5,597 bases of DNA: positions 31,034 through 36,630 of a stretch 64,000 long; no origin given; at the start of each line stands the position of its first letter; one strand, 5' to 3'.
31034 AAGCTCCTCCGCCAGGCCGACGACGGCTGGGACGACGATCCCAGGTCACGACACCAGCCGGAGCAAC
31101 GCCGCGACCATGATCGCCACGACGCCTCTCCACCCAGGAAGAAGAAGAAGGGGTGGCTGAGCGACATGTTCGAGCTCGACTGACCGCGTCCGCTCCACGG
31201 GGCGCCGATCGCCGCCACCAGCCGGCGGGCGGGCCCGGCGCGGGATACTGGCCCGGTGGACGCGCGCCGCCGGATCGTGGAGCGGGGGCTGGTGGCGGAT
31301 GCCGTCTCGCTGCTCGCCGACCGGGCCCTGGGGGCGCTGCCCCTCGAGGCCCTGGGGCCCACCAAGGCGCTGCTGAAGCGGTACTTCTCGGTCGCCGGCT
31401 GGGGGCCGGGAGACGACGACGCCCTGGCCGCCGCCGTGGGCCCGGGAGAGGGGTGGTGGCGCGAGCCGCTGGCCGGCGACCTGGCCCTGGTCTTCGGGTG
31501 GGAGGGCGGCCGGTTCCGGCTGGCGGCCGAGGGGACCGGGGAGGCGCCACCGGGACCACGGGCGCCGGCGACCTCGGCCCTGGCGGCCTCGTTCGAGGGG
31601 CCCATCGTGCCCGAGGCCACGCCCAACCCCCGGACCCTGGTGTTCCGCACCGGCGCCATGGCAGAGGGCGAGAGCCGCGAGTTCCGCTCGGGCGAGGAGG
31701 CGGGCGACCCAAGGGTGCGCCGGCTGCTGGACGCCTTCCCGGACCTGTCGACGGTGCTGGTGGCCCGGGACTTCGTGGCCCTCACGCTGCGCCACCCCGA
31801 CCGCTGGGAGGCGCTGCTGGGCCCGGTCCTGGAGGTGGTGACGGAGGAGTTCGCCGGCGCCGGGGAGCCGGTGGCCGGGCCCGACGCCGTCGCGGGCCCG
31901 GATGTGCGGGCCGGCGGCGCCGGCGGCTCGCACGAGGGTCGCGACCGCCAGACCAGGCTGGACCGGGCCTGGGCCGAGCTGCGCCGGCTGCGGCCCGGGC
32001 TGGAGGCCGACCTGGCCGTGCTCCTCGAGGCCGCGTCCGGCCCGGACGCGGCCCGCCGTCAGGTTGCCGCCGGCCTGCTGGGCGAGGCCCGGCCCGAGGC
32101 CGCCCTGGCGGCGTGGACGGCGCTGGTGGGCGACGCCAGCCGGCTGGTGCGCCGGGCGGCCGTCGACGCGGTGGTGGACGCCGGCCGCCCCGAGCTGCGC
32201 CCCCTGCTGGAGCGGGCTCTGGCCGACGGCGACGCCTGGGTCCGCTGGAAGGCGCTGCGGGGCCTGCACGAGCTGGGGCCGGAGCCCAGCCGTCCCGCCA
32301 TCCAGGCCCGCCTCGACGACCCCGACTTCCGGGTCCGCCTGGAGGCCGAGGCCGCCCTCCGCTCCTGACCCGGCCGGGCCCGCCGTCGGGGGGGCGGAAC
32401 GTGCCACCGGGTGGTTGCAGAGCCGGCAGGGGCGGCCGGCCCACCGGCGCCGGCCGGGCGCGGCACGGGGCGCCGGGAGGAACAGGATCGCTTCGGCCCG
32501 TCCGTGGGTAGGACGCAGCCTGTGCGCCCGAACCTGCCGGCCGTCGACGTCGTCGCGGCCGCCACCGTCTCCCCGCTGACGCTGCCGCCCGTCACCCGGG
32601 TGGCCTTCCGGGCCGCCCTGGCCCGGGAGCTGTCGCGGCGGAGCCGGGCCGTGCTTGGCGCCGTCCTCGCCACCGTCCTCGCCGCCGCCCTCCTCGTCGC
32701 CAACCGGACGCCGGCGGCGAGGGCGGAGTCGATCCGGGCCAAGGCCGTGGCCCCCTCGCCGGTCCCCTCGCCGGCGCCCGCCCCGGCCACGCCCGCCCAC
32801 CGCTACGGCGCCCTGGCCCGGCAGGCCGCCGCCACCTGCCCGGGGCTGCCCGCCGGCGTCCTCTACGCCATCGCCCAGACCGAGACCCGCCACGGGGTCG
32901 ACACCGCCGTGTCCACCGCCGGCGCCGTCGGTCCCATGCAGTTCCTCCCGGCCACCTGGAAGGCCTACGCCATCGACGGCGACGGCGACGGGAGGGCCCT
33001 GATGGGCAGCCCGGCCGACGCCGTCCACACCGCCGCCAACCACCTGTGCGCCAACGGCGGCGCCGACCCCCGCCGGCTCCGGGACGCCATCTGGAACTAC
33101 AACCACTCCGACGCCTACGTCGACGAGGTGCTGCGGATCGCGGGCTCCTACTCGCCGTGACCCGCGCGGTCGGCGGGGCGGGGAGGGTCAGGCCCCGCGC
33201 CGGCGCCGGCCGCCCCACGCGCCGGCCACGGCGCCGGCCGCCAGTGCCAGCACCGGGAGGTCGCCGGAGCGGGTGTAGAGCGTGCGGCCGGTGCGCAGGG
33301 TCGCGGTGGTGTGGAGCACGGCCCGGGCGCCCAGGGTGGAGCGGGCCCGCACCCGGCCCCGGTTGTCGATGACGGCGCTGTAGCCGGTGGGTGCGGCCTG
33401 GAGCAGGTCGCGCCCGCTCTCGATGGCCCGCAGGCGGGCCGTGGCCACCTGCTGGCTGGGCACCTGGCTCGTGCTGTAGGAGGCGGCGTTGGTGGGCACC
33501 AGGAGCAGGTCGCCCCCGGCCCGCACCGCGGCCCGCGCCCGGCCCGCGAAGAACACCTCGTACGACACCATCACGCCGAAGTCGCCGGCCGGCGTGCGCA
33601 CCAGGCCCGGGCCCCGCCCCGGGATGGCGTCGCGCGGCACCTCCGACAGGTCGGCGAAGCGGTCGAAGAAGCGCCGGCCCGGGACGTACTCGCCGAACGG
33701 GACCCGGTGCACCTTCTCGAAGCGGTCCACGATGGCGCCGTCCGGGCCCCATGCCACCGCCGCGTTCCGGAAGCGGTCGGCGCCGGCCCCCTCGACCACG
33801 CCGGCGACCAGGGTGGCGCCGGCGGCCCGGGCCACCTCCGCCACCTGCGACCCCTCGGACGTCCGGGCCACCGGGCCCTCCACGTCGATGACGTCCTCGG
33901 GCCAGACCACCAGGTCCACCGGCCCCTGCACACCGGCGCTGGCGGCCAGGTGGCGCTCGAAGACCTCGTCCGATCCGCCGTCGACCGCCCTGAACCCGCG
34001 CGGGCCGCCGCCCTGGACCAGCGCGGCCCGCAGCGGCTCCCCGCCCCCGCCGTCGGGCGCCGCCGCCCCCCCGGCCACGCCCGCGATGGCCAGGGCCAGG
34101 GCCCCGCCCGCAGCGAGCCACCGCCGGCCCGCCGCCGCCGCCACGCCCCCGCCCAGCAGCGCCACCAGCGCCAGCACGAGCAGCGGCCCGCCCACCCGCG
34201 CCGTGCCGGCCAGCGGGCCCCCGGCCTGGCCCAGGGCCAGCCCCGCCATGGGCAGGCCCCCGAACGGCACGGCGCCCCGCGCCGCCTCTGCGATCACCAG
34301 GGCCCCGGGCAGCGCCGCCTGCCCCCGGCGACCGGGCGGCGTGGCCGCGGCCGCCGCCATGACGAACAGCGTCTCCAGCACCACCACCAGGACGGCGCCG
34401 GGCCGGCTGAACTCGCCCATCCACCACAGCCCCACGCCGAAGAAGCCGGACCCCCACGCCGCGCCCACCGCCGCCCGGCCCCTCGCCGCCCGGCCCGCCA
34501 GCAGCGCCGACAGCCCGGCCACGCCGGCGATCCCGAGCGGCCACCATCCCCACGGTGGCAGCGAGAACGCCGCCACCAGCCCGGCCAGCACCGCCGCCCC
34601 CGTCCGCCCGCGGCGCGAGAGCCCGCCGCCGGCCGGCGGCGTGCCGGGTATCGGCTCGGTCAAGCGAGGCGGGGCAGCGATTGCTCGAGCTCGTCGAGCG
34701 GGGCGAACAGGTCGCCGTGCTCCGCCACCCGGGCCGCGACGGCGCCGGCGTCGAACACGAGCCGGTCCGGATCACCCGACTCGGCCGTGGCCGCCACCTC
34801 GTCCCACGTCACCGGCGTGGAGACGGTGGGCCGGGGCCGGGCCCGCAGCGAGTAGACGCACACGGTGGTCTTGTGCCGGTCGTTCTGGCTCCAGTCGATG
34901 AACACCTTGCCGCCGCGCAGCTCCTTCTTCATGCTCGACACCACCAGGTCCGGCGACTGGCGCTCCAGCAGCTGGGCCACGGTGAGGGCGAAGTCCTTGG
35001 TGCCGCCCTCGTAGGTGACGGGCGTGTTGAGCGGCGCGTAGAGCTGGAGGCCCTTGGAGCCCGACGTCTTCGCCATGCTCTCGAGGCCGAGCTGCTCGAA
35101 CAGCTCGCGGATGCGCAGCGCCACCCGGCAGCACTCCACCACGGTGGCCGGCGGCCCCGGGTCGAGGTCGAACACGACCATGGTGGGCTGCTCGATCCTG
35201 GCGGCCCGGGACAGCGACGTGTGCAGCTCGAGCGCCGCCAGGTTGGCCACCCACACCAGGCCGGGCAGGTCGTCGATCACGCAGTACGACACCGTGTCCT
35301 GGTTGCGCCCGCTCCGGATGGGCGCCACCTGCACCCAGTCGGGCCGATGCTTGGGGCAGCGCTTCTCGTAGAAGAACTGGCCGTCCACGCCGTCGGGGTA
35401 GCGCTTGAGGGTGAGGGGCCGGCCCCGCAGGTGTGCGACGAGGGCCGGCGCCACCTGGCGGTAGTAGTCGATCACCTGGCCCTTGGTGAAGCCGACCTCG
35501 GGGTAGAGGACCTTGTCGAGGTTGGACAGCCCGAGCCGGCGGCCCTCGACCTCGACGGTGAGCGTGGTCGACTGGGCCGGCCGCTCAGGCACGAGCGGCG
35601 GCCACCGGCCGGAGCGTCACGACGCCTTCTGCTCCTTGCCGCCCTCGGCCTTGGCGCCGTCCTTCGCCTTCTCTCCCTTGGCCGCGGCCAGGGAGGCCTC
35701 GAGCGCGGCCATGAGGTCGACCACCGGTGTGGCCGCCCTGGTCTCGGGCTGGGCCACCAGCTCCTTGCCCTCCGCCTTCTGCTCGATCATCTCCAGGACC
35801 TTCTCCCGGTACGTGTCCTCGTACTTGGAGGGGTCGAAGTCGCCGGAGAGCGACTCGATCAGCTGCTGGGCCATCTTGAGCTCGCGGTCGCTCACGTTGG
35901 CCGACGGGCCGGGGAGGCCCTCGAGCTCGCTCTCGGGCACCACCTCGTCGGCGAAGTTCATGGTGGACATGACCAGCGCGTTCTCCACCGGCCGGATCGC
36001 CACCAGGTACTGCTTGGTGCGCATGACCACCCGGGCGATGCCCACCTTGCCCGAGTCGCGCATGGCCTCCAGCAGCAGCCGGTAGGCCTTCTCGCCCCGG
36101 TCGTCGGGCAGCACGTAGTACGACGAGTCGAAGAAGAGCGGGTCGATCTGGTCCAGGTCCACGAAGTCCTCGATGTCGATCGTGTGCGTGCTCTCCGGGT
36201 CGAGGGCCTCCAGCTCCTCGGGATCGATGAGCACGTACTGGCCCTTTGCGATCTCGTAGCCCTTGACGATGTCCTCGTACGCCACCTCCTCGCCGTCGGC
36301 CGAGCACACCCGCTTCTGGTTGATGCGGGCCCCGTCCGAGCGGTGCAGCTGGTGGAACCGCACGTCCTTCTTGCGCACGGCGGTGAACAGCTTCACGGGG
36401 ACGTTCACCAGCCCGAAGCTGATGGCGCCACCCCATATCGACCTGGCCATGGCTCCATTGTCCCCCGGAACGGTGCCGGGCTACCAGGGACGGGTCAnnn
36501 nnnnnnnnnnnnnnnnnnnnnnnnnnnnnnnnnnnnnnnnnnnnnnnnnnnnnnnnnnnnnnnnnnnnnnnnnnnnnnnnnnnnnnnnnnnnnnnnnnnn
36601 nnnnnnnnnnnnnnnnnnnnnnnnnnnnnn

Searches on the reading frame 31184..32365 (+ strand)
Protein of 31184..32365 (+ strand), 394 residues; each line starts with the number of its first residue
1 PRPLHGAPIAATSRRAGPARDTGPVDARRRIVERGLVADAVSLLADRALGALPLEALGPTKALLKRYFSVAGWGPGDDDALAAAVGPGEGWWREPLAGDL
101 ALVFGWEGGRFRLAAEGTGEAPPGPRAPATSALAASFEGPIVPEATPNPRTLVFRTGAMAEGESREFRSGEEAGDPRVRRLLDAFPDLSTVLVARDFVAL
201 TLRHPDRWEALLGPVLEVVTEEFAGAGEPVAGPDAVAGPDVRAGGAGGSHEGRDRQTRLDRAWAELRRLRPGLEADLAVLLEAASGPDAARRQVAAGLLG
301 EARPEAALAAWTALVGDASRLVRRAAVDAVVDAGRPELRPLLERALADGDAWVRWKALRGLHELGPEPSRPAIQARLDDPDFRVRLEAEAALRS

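Call 35: search_protein_families(library=pfam, proteins=[window:31184-32365:+], max_evalue=0.00001)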
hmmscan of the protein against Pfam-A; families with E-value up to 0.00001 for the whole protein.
window:31184-32365:+ (394 aa): 2 families
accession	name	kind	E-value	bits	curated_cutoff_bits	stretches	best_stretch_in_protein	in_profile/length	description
PF13646.12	HEAT_2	-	1e-16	61.4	27.7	2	313-393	7-88/88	HEAT repeats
PF08712.16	Nfu_N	-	1.2e-08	35.3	27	1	144-223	4-85/88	Scaffold protein Nfu/NifU N terminal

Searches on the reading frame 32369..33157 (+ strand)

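Call 36: search_protein_families(library=pfam, proteins=[window:32369-33157:+], max_evalue=0.00001)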
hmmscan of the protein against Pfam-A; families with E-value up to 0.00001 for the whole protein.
window:32369-33157:+ (263 aa): 2 families
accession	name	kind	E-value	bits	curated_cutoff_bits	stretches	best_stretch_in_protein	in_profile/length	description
PF13406.11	SLT_2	-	9.2e-15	55.1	24.3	1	170-230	139-200/292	Transglycosylase SLT domain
PF01464.25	SLT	-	3.6e-09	36.6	21.3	1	152-257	4-107/117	Transglycosylase SLT domain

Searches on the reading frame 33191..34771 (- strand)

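Call 36: search_protein_families(library=pfam, proteins=[window:33191-34771:-], max_evalue=0.00001)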
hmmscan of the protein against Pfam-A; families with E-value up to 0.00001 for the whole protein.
window:33191-34771:- (527 aa): 2 families
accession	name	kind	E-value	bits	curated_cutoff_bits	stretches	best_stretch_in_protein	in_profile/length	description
PF20154.4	LNT_N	-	2.6e-18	67.2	27.1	1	63-208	1-158/159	Apolipoprotein N-acyltransferase N-terminal domain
PF00795.27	CN_hydrolase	-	1.2e-16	61.3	23.2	1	248-489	1-245/256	Carbon-nitrogen hydrolase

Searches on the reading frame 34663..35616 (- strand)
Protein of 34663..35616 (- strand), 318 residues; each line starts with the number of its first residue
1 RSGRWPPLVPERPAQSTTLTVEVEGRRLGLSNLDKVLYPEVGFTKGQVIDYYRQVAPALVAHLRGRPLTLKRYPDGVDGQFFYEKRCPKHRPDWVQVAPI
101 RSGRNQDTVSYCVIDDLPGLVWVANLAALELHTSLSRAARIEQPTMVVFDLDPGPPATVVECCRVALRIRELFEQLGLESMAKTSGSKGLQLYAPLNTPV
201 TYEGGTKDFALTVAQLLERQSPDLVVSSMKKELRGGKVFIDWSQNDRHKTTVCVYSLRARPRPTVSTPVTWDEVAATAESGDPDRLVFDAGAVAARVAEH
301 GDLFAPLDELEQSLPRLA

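Call 36: search_protein_families(library=pfam, proteins=[window:34663-35616:-], max_evalue=0.00001)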
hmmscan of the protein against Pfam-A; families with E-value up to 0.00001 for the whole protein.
window:34663-35616:- (318 aa): 1 family
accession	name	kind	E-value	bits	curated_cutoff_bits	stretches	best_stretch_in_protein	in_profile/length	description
PF21686.3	LigD_Prim-Pol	-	7.8e-91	304.6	27.4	1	44-304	1-254/254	LigD, primase-polymerase domain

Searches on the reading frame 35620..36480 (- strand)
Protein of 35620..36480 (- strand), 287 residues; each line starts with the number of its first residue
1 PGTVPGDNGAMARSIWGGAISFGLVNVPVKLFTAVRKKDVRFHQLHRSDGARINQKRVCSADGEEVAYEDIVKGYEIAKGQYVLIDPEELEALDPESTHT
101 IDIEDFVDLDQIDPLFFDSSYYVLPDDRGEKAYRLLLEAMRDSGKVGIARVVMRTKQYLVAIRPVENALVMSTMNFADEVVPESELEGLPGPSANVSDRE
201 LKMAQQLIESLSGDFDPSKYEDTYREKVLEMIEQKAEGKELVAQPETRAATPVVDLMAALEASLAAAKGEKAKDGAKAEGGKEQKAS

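Call 36: search_protein_families(library=pfam, proteins=[window:35620-36480:-], max_evalue=0.00001)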
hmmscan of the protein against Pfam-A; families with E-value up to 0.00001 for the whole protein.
window:35620-36480:- (287 aa): 1 family
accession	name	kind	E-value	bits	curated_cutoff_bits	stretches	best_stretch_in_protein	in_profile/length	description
PF02735.22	Ku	-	6.5e-58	196.2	25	1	21-203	1-190/190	Ku70/Ku80 beta-barrel domain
